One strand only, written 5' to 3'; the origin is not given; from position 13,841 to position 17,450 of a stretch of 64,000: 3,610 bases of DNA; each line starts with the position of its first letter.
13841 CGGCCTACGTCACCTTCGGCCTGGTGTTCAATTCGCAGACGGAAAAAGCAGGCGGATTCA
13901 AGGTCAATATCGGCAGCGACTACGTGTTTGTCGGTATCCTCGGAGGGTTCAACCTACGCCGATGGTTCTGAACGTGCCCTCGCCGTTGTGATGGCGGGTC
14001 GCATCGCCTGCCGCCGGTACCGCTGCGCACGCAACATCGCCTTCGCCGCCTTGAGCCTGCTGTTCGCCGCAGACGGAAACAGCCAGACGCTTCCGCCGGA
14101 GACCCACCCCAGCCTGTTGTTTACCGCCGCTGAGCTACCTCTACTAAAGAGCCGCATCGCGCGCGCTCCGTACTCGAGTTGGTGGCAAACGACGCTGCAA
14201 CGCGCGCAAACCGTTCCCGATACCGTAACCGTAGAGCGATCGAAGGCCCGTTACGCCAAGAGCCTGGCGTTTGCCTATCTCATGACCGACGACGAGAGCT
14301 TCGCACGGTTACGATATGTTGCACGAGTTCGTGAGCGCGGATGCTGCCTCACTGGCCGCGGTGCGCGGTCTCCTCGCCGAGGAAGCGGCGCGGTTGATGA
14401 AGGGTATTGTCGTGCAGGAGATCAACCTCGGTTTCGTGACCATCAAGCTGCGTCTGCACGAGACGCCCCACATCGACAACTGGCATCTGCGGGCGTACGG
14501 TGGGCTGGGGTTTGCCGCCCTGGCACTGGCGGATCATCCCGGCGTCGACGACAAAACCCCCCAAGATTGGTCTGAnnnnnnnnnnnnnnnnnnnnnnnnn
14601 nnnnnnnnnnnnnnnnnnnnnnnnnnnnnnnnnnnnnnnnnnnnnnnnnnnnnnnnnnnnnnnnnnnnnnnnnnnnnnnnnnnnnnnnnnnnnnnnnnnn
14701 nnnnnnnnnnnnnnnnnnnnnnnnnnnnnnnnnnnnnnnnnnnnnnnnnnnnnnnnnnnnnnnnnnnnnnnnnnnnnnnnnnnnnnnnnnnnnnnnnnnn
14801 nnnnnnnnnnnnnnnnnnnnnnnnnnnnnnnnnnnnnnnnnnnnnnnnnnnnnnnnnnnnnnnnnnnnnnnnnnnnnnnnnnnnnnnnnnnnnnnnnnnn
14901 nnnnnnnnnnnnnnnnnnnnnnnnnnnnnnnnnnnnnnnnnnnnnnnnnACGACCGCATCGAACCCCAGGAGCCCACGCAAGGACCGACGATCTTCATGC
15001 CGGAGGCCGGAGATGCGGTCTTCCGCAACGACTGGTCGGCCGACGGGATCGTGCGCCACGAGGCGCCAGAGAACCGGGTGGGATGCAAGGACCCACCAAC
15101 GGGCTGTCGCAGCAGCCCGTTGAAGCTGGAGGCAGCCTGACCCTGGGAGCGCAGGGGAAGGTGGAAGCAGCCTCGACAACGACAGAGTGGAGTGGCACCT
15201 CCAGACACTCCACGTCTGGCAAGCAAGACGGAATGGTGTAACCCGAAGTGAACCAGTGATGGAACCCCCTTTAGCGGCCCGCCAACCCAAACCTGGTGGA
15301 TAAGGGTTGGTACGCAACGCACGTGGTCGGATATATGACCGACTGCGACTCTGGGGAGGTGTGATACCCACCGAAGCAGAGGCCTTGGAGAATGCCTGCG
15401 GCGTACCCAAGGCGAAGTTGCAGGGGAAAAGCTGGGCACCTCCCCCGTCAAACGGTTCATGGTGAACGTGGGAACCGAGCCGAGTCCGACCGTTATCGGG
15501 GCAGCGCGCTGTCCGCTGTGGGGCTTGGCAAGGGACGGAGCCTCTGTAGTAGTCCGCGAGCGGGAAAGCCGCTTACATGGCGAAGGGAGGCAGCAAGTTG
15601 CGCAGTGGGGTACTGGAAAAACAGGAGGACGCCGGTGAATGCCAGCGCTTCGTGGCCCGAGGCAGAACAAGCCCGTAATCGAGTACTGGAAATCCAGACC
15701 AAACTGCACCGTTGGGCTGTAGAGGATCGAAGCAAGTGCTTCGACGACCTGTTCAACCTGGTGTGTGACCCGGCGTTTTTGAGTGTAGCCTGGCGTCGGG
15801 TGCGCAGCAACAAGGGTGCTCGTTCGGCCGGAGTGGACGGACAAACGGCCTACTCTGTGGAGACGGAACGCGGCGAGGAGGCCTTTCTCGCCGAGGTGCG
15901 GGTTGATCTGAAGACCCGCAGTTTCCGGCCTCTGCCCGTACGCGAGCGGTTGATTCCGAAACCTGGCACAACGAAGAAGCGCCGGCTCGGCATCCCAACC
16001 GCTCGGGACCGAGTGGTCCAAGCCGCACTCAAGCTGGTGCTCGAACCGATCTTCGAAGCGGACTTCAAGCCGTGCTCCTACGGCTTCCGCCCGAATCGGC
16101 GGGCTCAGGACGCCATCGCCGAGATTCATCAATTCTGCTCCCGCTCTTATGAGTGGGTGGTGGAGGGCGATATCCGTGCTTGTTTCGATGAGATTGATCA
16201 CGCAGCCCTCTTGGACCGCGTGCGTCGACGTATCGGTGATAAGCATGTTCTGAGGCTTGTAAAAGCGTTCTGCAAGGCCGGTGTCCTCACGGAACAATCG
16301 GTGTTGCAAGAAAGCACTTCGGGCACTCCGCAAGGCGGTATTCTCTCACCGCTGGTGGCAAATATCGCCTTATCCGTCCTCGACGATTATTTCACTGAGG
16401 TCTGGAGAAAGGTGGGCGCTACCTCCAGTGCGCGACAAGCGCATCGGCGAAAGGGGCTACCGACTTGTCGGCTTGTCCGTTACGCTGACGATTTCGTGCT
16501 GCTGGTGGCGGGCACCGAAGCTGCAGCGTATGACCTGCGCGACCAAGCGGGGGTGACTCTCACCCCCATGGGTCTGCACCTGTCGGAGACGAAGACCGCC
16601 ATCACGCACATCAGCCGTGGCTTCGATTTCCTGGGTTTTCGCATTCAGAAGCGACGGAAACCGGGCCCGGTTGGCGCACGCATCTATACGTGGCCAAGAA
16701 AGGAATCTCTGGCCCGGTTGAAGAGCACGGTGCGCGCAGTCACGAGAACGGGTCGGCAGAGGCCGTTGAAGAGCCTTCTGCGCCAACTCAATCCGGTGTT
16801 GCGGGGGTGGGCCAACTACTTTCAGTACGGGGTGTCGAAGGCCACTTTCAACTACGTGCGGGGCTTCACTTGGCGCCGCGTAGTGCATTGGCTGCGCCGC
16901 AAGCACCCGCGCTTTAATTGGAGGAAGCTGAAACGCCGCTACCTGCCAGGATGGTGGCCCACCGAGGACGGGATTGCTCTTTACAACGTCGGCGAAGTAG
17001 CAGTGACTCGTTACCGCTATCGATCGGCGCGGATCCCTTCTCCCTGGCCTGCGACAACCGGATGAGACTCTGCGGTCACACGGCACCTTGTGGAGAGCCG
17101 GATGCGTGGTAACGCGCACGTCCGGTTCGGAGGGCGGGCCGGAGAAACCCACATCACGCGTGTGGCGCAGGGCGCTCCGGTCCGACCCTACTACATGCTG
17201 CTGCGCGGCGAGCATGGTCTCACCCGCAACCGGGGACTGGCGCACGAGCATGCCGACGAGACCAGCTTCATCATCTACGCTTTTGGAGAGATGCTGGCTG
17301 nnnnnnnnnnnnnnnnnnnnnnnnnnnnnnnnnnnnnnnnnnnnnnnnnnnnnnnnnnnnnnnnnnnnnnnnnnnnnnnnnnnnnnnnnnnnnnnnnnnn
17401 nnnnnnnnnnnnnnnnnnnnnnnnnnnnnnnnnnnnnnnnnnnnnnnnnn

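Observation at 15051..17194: Intact En-minus group II intron inserted in-frame inside a polysaccharide lyase coding sequence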

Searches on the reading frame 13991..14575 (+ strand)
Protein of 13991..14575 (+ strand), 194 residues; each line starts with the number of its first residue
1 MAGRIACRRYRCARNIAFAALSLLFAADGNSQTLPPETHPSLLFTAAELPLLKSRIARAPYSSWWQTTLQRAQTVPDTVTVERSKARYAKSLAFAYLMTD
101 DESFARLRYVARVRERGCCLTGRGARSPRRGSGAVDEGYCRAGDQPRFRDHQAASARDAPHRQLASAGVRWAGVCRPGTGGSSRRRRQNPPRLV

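Call 68: find_encoding_contigs(protein=window:13991-14575:+, flank=6000, max_places=6)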
Protein window:13991-14575:+ (194 aa): no gene with exactly this product is on record in the collection.

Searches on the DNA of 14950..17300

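Call 15: search_rna_families(source=window, start=14950, end=17300, threshold=evalue, max_evalue=10, show_alignments=3)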
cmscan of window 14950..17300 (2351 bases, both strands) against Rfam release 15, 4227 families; matches with E-value up to 10: 4.
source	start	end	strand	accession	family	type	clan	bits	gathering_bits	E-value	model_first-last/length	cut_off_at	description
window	17093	17191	+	RF00029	Intron_gpII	Intron;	-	57.3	40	4.7e-10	1-77/77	no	Group II catalytic intron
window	17095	17128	+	RF04356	Plastid-ndhA-ndhB-1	Intron;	CL00155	28.1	61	0.001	9-42/49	no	Plastid-ndhA-ndhB-1 group II-D5 intron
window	17095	17128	+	RF04336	Plastid-petD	Intron;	-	21.7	65.5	0.2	10-43/47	no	Plastid-petD group II-D5 intron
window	15943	15979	+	RF02946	cow-rumen-1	Gene; sRNA;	-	14.5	53.4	8.3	1-61/61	no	cow-rumen-1 RNA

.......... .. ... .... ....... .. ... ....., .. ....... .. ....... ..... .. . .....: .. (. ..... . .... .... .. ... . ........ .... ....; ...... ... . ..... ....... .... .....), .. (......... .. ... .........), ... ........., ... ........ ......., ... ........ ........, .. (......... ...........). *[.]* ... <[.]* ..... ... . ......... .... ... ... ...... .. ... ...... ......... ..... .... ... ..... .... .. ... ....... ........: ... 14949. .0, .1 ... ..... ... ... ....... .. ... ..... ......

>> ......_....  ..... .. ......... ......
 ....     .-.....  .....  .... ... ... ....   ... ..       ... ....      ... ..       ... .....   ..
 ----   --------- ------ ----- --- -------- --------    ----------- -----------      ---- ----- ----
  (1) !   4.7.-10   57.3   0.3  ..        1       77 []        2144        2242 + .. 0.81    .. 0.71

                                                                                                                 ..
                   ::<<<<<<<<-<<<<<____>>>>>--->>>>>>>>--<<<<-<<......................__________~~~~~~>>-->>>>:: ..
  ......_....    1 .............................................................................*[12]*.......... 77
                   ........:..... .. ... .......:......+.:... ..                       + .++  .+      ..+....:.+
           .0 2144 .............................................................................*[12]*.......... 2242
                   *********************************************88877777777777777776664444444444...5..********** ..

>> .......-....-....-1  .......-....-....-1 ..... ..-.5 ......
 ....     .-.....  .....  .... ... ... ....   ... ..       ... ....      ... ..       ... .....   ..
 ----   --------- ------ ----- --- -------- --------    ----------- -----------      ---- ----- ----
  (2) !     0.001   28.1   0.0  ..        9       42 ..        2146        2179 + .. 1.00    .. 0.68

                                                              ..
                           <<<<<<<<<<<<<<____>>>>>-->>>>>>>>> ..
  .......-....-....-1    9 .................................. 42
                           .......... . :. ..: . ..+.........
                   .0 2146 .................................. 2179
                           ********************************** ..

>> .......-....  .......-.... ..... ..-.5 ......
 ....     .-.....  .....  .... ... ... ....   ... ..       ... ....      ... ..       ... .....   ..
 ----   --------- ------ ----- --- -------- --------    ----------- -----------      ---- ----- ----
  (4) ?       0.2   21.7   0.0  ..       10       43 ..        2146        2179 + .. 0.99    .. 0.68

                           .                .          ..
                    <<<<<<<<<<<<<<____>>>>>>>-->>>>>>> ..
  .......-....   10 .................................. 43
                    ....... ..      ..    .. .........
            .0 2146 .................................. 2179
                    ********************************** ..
